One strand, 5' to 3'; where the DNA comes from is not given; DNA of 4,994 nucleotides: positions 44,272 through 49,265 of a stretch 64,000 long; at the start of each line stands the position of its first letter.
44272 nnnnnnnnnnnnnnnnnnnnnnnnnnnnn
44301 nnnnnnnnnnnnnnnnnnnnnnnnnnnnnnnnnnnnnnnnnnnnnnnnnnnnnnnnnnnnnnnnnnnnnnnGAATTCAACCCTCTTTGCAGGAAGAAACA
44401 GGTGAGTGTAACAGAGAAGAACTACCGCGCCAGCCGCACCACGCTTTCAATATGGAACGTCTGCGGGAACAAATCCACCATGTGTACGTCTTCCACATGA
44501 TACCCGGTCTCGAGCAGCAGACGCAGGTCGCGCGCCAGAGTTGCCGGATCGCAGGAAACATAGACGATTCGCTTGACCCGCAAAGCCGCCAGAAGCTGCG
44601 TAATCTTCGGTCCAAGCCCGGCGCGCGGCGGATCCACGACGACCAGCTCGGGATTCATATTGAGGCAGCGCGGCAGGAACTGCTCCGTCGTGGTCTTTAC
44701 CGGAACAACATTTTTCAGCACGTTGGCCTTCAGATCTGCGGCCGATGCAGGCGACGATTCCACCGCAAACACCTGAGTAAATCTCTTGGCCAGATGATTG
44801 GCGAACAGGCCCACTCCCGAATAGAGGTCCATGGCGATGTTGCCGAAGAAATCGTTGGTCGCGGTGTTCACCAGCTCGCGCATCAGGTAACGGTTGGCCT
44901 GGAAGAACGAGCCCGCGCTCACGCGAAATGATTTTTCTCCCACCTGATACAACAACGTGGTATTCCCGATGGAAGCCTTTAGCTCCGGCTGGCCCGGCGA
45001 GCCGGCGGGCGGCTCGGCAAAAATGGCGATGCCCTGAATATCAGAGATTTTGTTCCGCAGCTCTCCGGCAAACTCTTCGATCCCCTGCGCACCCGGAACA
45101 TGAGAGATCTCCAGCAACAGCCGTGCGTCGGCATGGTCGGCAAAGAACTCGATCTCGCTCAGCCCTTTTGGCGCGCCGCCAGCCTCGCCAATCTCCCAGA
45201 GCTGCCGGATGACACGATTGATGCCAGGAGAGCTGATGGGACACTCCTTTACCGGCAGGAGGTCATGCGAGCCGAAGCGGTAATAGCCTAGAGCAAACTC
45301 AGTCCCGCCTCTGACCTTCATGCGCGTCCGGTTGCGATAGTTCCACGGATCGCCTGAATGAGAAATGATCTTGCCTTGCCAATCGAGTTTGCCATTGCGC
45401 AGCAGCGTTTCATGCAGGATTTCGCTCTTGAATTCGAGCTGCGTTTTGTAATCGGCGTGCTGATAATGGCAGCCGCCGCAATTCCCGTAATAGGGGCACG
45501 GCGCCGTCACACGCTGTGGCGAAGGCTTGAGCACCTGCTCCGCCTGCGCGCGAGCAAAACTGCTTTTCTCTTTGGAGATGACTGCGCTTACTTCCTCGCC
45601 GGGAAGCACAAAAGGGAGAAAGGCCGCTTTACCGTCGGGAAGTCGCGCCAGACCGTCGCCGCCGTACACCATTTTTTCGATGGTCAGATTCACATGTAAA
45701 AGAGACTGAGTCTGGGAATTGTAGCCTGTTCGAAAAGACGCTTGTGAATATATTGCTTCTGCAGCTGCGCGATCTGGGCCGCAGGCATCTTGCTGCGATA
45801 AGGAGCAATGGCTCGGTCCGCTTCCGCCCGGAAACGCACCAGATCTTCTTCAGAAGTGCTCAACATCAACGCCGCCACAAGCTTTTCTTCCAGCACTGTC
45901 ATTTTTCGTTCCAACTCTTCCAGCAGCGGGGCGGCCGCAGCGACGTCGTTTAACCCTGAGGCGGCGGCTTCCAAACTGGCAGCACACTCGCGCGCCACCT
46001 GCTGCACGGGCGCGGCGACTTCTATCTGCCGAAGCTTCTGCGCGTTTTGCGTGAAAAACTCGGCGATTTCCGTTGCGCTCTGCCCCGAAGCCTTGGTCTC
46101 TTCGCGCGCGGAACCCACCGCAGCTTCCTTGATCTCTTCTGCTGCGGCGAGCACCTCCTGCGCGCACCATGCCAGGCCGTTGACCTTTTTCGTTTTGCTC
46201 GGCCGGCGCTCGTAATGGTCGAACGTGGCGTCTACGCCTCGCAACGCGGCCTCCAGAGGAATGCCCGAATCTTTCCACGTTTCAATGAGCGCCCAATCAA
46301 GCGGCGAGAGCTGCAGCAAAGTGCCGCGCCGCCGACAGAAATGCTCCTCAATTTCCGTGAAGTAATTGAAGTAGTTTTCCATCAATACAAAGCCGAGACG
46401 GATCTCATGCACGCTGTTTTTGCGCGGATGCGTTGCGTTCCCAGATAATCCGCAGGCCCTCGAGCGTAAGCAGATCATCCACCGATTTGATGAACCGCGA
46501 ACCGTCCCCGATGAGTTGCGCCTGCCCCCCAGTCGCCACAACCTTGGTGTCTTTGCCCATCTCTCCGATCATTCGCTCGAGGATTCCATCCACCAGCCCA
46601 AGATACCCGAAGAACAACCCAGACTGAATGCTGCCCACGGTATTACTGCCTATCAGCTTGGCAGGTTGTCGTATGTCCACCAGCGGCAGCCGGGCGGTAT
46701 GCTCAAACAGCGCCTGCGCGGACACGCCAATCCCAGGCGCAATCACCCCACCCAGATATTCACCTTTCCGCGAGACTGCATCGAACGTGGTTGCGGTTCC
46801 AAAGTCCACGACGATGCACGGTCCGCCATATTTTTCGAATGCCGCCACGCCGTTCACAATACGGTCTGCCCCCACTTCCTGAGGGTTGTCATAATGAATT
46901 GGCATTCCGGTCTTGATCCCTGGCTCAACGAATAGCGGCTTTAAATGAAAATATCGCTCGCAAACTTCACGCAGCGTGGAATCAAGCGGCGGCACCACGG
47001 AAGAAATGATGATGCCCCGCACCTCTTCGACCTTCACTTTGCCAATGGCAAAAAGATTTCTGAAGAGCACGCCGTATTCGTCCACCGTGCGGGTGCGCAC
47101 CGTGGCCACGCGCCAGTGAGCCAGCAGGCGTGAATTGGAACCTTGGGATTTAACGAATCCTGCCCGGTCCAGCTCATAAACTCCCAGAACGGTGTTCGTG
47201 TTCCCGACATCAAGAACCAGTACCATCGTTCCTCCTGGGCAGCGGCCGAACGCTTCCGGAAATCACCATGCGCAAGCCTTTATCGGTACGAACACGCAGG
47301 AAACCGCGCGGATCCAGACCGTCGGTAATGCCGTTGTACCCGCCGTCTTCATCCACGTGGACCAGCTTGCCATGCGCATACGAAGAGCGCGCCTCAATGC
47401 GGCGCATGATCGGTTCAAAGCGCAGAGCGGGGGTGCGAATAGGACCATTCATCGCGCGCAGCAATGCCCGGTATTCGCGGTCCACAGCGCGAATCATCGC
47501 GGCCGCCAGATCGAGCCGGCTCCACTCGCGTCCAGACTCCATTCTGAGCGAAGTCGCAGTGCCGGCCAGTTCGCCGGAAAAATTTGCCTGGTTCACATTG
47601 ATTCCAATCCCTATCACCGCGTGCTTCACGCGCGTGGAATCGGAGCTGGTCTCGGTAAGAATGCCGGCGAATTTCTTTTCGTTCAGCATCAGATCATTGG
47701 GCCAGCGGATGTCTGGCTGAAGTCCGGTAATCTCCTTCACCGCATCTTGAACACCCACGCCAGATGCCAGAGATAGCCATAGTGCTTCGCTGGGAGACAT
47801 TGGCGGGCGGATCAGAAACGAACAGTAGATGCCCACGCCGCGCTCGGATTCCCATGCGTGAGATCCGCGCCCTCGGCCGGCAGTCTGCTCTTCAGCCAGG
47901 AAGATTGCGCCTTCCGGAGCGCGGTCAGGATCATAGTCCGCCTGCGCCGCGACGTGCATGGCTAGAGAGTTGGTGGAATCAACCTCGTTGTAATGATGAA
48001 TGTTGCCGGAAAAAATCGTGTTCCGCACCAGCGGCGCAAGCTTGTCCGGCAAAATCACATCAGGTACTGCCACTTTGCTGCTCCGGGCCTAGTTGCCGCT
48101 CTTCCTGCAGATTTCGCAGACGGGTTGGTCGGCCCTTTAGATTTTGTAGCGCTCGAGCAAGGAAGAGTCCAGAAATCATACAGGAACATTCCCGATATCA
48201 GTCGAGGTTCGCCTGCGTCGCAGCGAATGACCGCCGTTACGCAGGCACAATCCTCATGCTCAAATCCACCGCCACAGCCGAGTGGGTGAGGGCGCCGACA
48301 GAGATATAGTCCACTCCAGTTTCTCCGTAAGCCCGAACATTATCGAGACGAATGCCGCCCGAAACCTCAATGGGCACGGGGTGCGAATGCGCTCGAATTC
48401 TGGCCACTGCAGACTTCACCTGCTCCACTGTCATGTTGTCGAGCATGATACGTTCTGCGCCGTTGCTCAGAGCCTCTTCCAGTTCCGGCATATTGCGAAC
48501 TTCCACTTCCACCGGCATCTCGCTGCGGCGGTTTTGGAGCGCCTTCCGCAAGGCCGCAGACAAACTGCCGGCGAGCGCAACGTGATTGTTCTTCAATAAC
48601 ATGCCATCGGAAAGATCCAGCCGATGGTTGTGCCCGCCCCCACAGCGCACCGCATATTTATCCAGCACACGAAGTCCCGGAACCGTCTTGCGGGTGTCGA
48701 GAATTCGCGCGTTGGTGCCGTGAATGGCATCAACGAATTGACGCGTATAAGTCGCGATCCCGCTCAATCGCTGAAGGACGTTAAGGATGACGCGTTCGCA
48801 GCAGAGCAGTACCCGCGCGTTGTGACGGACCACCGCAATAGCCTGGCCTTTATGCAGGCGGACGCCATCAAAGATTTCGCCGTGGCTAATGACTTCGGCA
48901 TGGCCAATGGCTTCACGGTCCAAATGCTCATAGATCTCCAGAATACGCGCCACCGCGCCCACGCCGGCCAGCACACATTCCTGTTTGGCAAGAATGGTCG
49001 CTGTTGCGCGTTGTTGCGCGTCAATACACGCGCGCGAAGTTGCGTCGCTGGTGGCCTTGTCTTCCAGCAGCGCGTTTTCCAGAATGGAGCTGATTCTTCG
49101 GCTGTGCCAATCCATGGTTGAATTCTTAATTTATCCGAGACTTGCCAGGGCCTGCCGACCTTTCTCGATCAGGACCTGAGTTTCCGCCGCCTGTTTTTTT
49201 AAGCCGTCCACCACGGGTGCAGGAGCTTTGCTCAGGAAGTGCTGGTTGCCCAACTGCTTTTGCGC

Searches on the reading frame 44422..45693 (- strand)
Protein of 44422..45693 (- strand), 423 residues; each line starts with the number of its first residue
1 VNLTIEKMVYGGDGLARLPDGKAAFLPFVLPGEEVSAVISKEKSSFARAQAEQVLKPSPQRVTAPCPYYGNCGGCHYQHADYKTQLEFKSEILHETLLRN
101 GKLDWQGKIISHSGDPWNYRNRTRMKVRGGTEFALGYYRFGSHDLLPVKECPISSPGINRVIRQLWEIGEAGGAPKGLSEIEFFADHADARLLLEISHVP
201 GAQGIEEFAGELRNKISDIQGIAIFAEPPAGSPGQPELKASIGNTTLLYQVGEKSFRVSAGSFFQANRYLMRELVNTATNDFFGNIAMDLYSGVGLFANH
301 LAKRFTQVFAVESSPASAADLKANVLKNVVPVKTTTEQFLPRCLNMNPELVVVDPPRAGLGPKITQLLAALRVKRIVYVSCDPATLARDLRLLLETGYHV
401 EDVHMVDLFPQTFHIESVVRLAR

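Call 23: search_protein_families(library=ncbifam, proteins=[window:44422-45693:-], max_evalue=1e-8)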
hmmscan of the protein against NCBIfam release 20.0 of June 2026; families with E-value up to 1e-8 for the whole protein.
window:44422-45693:- (423 aa): 7 families
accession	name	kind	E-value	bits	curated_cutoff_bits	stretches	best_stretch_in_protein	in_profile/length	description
TIGR00479.1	rumA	equivalog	2.2e-79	267.4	183.55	1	10-416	3-432/432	23S rRNA (uracil(1939)-C(5))-methyltransferase RlmD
NF009639.0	PRK13168.1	equivalog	5.6e-75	252.9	458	1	2-421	18-443/446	23S rRNA (uracil(1939)-C(5))-methyltransferase RlmD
NF002910.0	PRK03522.2-3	equivalog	4.9e-36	124.6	558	1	243-423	191-382/383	23S rRNA (uracil(747)-C(5))-methyltransferase RlmC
NF002909.0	PRK03522.2-1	equivalog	2.5e-34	119.1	553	1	66-423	3-373/374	23S rRNA (uracil(747)-C(5))-methyltransferase RlmC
TIGR02085.1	meth_trns_rumB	equivalog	1.5e-28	99.9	429.5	1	258-422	205-373/374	23S rRNA (uracil(747)-C(5))-methyltransferase RlmC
TIGR02143.1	trmA_only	equivalog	7.2e-22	77.8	334.65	1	82-422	2-350/352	tRNA (uridine(54)-C5)-methyltransferase TrmA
NF002913.0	PRK03522.2-6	equivalog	3.4e-18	66.1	537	1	345-423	264-340/342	23S rRNA (uracil(747)-C(5))-methyltransferase RlmC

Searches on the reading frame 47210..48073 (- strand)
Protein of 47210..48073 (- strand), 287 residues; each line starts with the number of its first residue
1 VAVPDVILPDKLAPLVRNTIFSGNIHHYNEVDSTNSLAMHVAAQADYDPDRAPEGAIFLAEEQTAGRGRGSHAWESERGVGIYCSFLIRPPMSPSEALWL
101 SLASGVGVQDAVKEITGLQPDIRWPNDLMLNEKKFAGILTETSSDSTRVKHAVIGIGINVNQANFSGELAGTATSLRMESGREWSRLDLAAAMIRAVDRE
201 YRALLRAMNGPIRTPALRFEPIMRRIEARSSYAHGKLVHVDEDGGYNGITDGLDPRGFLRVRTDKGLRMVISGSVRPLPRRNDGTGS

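Call 23: search_protein_families(library=ncbifam, proteins=[window:47210-48073:-], max_evalue=1e-8)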
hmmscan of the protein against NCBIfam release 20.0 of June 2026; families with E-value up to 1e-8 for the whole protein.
window:47210-48073:- (287 aa): 11 families
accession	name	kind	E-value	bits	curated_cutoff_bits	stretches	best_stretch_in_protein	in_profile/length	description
TIGR00121.1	birA_ligase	equivalog_domain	1.8e-44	152.1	83.1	1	25-275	2-232/235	biotin--[acetyl-CoA-carboxylase] ligase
NF008848.0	PRK11886.1-3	equivalog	6.4e-35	120.7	362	1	25-275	80-313/319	bifunctional biotin--[acetyl-CoA-carboxylase] ligase/biotin operon repressor BirA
NF006206.0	PRK08330.1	equivalog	1.2e-34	119.8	311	1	19-275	7-238/243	biotin--protein ligase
NF008847.0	PRK11886.1-2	equivalog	4e-33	115.1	293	1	25-275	81-314/320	bifunctional biotin--[acetyl-CoA-carboxylase] ligase/biotin operon repressor BirA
NF005405.0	PRK06955.1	equivalog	7.6e-32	110.6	312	1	29-275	39-291/300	biotin--[acetyl-CoA-carboxylase] ligase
NF008850.0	PRK11886.1-5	equivalog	5.9e-24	84.8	489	1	25-275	81-314/320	bifunctional biotin--[acetyl-CoA-carboxylase] ligase/biotin operon repressor BirA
NF008846.0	PRK11886.1-1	equivalog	1.2e-22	80.7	353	1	52-189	98-236/312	bifunctional biotin--[acetyl-CoA-carboxylase] ligase/biotin operon repressor BirA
NF008849.0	PRK11886.1-4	equivalog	2.2e-22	79.6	474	1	18-274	74-313/320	bifunctional biotin--[acetyl-CoA-carboxylase] ligase/biotin operon repressor BirA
NF009862.0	PRK13325.1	equivalog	1.1e-15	57.3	761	1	31-275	90-320/592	bifunctional biotin--[acetyl-CoA-carboxylase] ligase/type III pantothenate kinase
NF004607.0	PRK05935.1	equivalog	1e-11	45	219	1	30-178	10-152/190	biotin--protein ligase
NF006294.0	PRK08477.1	equivalog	4.3e-11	42.6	179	1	24-165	5-136/214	biotin--[acetyl-CoA-carboxylase] ligase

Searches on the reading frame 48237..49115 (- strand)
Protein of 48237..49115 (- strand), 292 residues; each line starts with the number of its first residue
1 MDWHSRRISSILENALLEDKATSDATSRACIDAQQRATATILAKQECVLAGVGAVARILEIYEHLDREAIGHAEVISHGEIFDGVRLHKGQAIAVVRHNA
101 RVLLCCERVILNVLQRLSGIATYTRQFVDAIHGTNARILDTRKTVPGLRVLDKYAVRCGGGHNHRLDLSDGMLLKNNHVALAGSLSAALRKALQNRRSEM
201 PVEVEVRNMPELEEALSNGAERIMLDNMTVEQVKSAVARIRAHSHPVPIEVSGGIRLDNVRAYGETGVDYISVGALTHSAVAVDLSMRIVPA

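Call 23: search_protein_families(library=ncbifam, proteins=[window:48237-49115:-], max_evalue=1e-8)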
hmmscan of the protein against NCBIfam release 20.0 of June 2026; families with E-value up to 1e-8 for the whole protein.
window:48237-49115:- (292 aa): 2 families
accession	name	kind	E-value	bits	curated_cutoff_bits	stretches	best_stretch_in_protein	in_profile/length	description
TIGR00078.1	nadC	equivalog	3.7e-91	305.1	198.4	1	12-289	2-269/269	carboxylating nicotinate-nucleotide diphosphorylase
TIGR01334.1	modD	hypoth_equivalog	7.9e-28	97.7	178.85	1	11-275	7-264/277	ModD protein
